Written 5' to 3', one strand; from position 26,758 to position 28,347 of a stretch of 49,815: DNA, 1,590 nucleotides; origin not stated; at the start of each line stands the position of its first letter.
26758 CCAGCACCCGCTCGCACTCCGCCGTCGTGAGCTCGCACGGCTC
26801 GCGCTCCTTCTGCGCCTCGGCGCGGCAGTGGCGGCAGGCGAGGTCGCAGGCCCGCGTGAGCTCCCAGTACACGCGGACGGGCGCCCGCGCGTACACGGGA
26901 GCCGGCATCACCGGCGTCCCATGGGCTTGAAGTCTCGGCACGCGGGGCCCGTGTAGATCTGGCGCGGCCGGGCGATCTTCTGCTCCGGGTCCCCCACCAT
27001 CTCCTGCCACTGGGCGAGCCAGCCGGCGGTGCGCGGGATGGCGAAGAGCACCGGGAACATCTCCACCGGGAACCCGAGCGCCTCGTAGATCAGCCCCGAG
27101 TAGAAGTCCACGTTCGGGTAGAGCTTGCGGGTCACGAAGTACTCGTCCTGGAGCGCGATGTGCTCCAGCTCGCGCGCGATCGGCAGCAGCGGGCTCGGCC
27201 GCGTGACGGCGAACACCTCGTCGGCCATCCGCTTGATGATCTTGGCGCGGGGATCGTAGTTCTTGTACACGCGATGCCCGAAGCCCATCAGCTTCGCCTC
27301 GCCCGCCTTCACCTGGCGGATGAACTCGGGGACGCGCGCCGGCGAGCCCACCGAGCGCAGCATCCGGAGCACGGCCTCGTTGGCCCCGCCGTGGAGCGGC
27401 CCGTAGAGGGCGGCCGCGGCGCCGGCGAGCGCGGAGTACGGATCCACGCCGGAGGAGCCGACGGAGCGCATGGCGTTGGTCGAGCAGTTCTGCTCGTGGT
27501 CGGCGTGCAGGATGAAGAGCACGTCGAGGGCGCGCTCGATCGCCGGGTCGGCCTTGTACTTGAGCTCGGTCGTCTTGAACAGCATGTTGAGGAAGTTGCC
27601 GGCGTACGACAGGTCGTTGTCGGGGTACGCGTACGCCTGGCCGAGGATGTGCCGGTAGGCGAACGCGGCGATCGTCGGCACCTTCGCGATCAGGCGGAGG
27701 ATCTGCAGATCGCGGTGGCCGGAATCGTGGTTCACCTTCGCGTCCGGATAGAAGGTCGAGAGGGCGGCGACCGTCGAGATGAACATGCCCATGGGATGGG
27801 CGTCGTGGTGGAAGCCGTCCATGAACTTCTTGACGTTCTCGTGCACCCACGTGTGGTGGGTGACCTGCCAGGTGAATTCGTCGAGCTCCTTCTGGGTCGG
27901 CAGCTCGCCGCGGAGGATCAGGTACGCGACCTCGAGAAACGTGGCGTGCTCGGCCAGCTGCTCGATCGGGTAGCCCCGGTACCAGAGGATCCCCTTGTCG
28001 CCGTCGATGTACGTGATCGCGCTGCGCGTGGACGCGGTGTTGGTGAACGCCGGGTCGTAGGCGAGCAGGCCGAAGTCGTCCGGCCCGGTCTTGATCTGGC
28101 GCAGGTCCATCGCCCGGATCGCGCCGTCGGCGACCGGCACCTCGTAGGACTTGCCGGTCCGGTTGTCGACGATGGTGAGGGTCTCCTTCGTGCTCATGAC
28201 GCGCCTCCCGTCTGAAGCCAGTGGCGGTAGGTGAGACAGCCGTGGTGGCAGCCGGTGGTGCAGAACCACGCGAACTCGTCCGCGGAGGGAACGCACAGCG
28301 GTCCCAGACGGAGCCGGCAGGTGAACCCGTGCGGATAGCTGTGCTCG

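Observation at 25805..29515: Citrate synthase embedded between Cys-rich proteins and a radical SAM/SPASM enzyme in one coupled operon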

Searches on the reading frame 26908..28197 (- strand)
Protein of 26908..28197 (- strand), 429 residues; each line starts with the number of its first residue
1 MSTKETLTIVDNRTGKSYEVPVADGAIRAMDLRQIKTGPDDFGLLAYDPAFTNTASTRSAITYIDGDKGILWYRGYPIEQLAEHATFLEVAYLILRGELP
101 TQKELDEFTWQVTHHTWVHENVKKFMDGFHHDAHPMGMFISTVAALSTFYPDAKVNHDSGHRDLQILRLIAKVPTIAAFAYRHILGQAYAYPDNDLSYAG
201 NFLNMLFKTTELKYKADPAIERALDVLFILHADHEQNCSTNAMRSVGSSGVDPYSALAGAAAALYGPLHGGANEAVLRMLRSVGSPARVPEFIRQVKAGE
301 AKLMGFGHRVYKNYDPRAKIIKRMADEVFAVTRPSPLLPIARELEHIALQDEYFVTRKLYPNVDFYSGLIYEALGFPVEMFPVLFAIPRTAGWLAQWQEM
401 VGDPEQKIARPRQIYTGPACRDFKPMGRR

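Call 5: search_protein_families(library=pfam, proteins=[window:26908-28197:-], max_evalue=0.01)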
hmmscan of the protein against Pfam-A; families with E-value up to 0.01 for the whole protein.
window:26908-28197:- (429 aa): 1 family
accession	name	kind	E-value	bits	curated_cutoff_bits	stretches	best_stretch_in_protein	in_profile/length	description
PF00285.26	Citrate_synt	-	3.7e-139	464.2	27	1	51-412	2-357/357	Citrate synthase, C-terminal domain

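Call 6: search_protein_families(library=ncbifam, proteins=[window:26908-28197:-], max_evalue=0.01)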
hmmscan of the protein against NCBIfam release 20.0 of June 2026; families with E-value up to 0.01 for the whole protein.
window:26908-28197:- (429 aa): 21 families
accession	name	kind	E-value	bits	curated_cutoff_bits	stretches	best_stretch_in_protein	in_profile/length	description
NF004126.0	PRK05614.1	equivalog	8.4e-178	591.2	505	1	7-428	6-429/430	citrate synthase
TIGR01798.1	cit_synth_I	equivalog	5.1e-168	559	485.15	1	16-423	2-412/412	citrate synthase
NF010639.0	PRK14036.1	equivalog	3.9e-111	371.4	502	1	46-429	5-378/379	citrate synthase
TIGR01800.1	cit_synth_II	subfamily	1.8e-101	339.5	421.3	1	55-429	7-368/368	2-methylcitrate synthase/citrate synthase II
NF041157.1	Cit_synThplmales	equivalog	2.6e-101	339.5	590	1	59-429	16-376/377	citrate synthase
NF010640.0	PRK14037.1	subfamily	2.7e-88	296.4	504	1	59-429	16-377/377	citrate synthase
NF041301.1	Cit_synth_Halo_CitZ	equivalog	1.2e-80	271.3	550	1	57-429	15-379/379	citrate synthase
NF010636.0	PRK14033.1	equivalog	2e-80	270.4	479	1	58-424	20-373/376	bifunctional 2-methylcitrate synthase/citrate synthase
NF010638.0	PRK14035.1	equivalog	7.5e-79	265.2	572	1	64-429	21-372/372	citrate synthase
NF010637.0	PRK14034.1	equivalog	8.2e-77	258.6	594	1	55-429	11-371/372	citrate synthase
NF009006.1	PRK12351.1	equivalog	1.1e-71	241.3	550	1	69-429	28-376/376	bifunctional 2-methylcitrate synthase/citrate synthase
NF009004.0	PRK12349.1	equivalog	1.8e-64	217.9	508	1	46-419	6-367/372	citrate synthase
NF009005.0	PRK12350.1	subfamily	6.6e-63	213.1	332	1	56-422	13-354/366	citrate synthase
NF010635.0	PRK14032.1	subfamily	3.2e-55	187.4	426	1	67-413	65-433/448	citrate synthase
NF007128.0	PRK09569.1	subfamily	3.5e-46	157.7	344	1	57-416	48-424/437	citrate (Si)-synthase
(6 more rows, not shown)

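Call 7: find_encoding_contigs(protein=window:26908-28197:-, flank=10000, max_places=6)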
Protein window:26908-28197:- (429 aa): 1 contig read that carries it; 1 place shown.
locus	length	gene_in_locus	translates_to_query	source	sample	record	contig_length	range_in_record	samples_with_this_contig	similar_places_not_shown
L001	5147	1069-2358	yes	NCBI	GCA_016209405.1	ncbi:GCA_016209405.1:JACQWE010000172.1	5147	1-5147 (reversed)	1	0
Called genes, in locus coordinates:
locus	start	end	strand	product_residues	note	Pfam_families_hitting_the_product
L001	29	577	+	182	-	-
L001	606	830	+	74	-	-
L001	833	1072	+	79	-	-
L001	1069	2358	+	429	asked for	PF00285:Citrate_synt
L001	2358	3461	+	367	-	PF04055:Radical_SAM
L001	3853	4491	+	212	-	PF00989:PAS, PF08448:PAS_4, PF13426:PAS_9, PF08281:Sigma70_r4_2 (faint), PF00196:GerE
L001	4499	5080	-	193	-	PF00510:COX3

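Call 37: search_solved_structures(query=window:26908-28197:-, max_evalue=1e-50, show_alignments=1)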
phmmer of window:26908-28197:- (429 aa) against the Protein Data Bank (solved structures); distinct sequences matched with E-value up to 1e-50: 36.
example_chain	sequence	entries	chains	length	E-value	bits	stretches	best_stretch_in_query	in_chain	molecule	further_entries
9x0i_A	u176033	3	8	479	1.4e-158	531.4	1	2-428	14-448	Citrate synthase 3, peroxisomal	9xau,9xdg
8qzp_A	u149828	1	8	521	2.3e-151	507.6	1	6-428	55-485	Citrate synthase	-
2h12_A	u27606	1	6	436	3.1e-148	497.3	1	12-429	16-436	Citrate synthase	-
4xgh_A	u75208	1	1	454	1.2e-145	488.7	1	3-429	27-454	Citrate synthase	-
4e6y_A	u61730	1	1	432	1.6e-141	475.2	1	17-429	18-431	Citrate synthase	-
4tvm_A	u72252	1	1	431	1.1e-140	472.5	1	43-425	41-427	Citrate synthase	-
4g6b_A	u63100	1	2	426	1.4e-137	462.2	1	18-425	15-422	Citrate synthase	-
4jad_A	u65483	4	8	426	2e-137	461.7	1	18-425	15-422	Citrate synthase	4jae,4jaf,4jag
1owb_A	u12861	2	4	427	1.2e-136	459.1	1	18-425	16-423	Citrate synthase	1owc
1nxe_A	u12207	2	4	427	6e-136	456.8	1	18-425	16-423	Citrate synthase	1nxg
6zu0_A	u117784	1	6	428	1.1e-134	452.7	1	17-426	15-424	Citrate synthase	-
7e8n_A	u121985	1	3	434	7.7e-131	440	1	14-429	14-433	Citrate synthase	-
3msu_A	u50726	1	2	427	5.2e-110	371.4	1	42-423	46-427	Citrate synthase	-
8rjk_0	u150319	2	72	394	4.4e-88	299.1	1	47-427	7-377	Citrate synthase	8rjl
8an1_A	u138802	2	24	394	6.3e-88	298.6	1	47-427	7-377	Citrate synthase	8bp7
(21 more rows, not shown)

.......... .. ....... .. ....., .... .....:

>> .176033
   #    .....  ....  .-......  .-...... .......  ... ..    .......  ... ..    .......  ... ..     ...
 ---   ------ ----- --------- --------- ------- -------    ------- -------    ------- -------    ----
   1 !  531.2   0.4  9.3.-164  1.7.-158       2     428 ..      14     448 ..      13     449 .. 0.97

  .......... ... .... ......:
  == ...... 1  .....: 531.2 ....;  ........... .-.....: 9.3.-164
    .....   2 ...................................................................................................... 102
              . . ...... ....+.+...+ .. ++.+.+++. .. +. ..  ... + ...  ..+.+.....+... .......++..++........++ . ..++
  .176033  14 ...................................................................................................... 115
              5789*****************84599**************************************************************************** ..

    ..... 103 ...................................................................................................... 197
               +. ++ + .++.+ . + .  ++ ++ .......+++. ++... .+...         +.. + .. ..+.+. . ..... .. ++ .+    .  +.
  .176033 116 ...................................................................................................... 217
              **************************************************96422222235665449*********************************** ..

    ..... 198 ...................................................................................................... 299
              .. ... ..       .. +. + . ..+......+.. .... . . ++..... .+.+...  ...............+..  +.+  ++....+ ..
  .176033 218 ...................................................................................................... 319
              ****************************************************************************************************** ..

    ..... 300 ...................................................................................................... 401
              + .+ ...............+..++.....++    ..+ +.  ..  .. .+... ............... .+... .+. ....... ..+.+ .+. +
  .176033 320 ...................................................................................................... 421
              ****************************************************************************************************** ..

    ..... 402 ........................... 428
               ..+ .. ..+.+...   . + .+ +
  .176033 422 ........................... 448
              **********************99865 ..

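Call 52: find_homologous_proteins(query=window:26908-28197:-, max_evalue=1e-50)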
Query window:26908-28197:- (429 aa): 8000 proteins with E <= 1e-50 among 8000 candidates; the best 120 are listed.
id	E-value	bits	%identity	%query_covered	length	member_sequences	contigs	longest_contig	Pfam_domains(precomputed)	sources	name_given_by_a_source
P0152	4.0e-292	986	99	100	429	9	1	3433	PF00285.27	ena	-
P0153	4.8e-291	983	99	100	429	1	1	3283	PF00285.27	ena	-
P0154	1.1e-289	978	99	100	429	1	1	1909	PF00285.27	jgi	-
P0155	2.2e-270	915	92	100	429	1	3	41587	PF00285.27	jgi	jgi:citrate synthase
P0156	3.5e-270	914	92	100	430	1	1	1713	PF00285.27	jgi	jgi:citrate synthase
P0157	9.0e-270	913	91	100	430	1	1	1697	PF00285.27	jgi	-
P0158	1.1e-269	912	92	100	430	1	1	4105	PF00285.27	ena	-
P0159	1.3e-269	912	91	100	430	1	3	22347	PF00285.27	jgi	jgi:citrate synthase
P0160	2.7e-269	911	91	100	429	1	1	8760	PF00285.27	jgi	jgi:citrate synthase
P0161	3.2e-269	911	91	100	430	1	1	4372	PF00285.27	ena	-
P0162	8.2e-269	909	90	100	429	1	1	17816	PF00285.27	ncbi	-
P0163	1.0e-267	906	91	100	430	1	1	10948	PF00285.27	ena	-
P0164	2.2e-267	905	91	100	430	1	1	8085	PF00285.27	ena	-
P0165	3.5e-267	904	91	100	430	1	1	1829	PF00285.27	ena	-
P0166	3.6e-267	904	91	100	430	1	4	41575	PF00285.27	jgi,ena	-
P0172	5.7e-265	897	90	100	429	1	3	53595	PF00285.27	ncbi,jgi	jgi:citrate synthase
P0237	3.4e-248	842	83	100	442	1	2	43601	PF00285.27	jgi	jgi:citrate synthase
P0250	2.6e-246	835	82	99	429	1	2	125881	PF00285.27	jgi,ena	jgi:citrate synthase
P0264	1.9e-244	829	83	98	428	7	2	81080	PF00285.27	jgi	jgi:citrate synthase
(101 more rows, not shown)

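Call 53: find_encoding_contigs(protein=P0250, flank=7000, max_places=1)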
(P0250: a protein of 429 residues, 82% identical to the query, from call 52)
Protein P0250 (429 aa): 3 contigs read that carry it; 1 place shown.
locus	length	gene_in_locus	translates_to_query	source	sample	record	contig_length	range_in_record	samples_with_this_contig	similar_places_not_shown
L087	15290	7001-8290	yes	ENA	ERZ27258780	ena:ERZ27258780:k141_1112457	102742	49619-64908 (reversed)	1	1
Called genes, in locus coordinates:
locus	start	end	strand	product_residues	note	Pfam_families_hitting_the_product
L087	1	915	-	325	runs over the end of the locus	PF13379:NMT1_2, PF09084:NMT1, PF12974:Phosphonate-bd (weak)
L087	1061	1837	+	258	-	PF00378:ECH_1, PF16113:ECH_2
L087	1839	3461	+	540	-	PF00501:AMP-binding, PF13193:AMP-binding_C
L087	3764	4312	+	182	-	-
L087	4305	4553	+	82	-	-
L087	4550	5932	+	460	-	PF00860:Xan_ur_permease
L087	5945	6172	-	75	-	-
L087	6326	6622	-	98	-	-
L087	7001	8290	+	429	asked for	PF00285:Citrate_synt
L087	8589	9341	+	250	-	-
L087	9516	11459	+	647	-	PF00501:AMP-binding, PF23562:AMP-binding_C_3 (weak)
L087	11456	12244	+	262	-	PF00005:ABC_tran, PF13304:AAA_21 (faint), PF12399:BCA_ABC_TP_C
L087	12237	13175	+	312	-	PF02653:BPD_transp_2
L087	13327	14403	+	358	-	PF02653:BPD_transp_2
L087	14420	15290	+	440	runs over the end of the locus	PF13458:Peripla_BP_6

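Call 54: find_encoding_contigs(protein=P0264, flank=7000, max_places=1)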
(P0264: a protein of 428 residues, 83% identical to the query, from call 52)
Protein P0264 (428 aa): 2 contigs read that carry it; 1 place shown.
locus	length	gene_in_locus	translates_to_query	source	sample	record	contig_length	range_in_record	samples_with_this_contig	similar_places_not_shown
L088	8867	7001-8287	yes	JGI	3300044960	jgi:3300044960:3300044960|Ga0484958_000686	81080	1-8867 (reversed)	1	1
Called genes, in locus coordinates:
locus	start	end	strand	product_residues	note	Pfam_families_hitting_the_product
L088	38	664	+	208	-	PF00156:Pribosyltran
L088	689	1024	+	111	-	PF00034:Cytochrom_C (weak), PF02433:FixO (weak)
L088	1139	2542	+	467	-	PF17767:NAPRTase_N, PF01729:QRPTase_C, PF04095:NAPRTase, PF17956:NAPRTase_C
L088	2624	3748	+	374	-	PF01636:APH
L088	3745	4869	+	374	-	PF01583:APS_kinase, PF07931:CPT (weak), PF08433:KTI12 (weak), PF13238:AAA_18 (weak), PF13671:AAA_33, PF01583:APS_kinase, PF13238:AAA_18 (weak), PF13671:AAA_33, +8 more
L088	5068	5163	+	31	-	-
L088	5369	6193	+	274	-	PF03099:BPL_LplA_LipB, PF16917:BPL_LplA_LipB_2 (weak)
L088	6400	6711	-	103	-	-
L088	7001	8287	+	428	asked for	PF00285:Citrate_synt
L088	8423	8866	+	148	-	?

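Call 55: find_encoding_contigs(protein=P0172, flank=7000, max_places=1)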
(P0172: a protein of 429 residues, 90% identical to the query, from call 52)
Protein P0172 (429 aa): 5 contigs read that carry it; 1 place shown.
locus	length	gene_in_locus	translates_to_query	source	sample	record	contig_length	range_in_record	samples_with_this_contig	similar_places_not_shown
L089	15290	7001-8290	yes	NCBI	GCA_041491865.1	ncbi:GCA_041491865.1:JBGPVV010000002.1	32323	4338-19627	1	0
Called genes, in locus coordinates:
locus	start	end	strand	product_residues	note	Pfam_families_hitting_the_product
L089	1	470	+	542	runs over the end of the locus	PF00989:PAS, PF08448:PAS_4, PF13188:PAS_8 (weak), PF13426:PAS_9, PF00989:PAS, PF13426:PAS_9, PF00512:HisKA, PF02518:HATPase_c, +6 more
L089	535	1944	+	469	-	PF00072:Response_reg, PF00158:Sigma54_activat, PF14532:Sigma54_activ_2, PF07728:AAA_5 (weak), PF25601:AAA_lid_14, PF02954:HTH_8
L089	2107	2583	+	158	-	PF00582:Usp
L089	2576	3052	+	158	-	PF00582:Usp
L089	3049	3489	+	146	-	PF00582:Usp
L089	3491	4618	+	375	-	PF01636:APH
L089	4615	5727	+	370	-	PF01583:APS_kinase, PF03266:NTPase_1 (faint), PF03308:MeaB (faint), PF06414:Zeta_toxin (faint), PF08433:KTI12 (weak), PF13671:AAA_33, PF01583:APS_kinase, PF13671:AAA_33, +8 more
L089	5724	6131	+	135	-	PF00571:CBS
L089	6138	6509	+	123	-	PF00072:Response_reg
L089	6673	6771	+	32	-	-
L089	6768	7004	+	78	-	-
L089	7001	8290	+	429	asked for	PF00285:Citrate_synt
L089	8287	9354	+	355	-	PF04055:Radical_SAM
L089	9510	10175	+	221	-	PF00989:PAS, PF08448:PAS_4, PF13426:PAS_9, PF00196:GerE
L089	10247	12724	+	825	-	PF00690:Cation_ATPase_N, PF00122:E1-E2_ATPase, PF00702:Hydrolase, PF13246:Cation_ATPase, PF12710:HAD (weak), PF08282:Hydrolase_3 (faint), PF00689:Cation_ATPase_C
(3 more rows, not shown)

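Call 56: find_encoding_contigs(protein=P0237, flank=7000, max_places=1)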
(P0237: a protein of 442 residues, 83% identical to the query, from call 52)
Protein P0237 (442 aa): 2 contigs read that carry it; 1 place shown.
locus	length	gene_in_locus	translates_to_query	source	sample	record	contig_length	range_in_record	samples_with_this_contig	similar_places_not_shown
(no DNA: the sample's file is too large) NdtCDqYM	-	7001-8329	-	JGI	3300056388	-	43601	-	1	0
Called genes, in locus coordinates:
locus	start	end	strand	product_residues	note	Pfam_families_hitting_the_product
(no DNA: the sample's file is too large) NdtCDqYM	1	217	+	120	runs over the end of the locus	PF02085:Cytochrom_CIII (weak), PF14522:Cytochrome_C7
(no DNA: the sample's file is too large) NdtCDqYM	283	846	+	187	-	PF00034:Cytochrom_C (weak), PF13442:Cytochrome_CBB3 (weak)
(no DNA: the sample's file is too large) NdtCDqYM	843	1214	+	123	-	PF14522:Cytochrome_C7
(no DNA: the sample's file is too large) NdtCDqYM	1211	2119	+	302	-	PF03264:Cytochrom_NNT, PF14522:Cytochrome_C7 (faint), PF02085:Cytochrom_CIII (weak), PF14537:Cytochrom_c3_2 (weak)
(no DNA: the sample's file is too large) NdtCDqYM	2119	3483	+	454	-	PF02085:Cytochrom_CIII (faint), PF14522:Cytochrome_C7 (faint), PF14537:Cytochrom_c3_2 (faint)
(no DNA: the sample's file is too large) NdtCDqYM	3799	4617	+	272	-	PF14522:Cytochrome_C7 (faint), PF14537:Cytochrom_c3_2 (faint), PF22113:Mtrc-MtrF_II-IV_dom (faint), PF22678:Cytochrom_c_NrfB-like, PF09699:Paired_CXXCH_1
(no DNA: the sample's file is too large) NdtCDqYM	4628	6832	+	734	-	PF11854:MtrB_PioB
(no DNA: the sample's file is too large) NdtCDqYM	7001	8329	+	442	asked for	PF00285:Citrate_synt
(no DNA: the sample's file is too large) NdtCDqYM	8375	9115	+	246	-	PF14226:DIOX_N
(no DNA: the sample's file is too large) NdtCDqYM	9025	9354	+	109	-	PF03171:2OG-FeII_Oxy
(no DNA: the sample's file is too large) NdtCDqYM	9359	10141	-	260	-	PF23441:SDR (weak), PF00106:adh_short, PF08659:KR (weak), PF13561:adh_short_C2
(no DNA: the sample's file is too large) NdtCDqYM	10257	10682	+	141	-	PF07883:Cupin_2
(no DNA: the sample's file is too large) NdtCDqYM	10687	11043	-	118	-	-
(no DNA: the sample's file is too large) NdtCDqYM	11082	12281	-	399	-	PF04909:Amidohydro_2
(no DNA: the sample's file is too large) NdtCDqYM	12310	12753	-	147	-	PF12172:zf-ChsH2 (weak), PF01796:OB_ChsH2_C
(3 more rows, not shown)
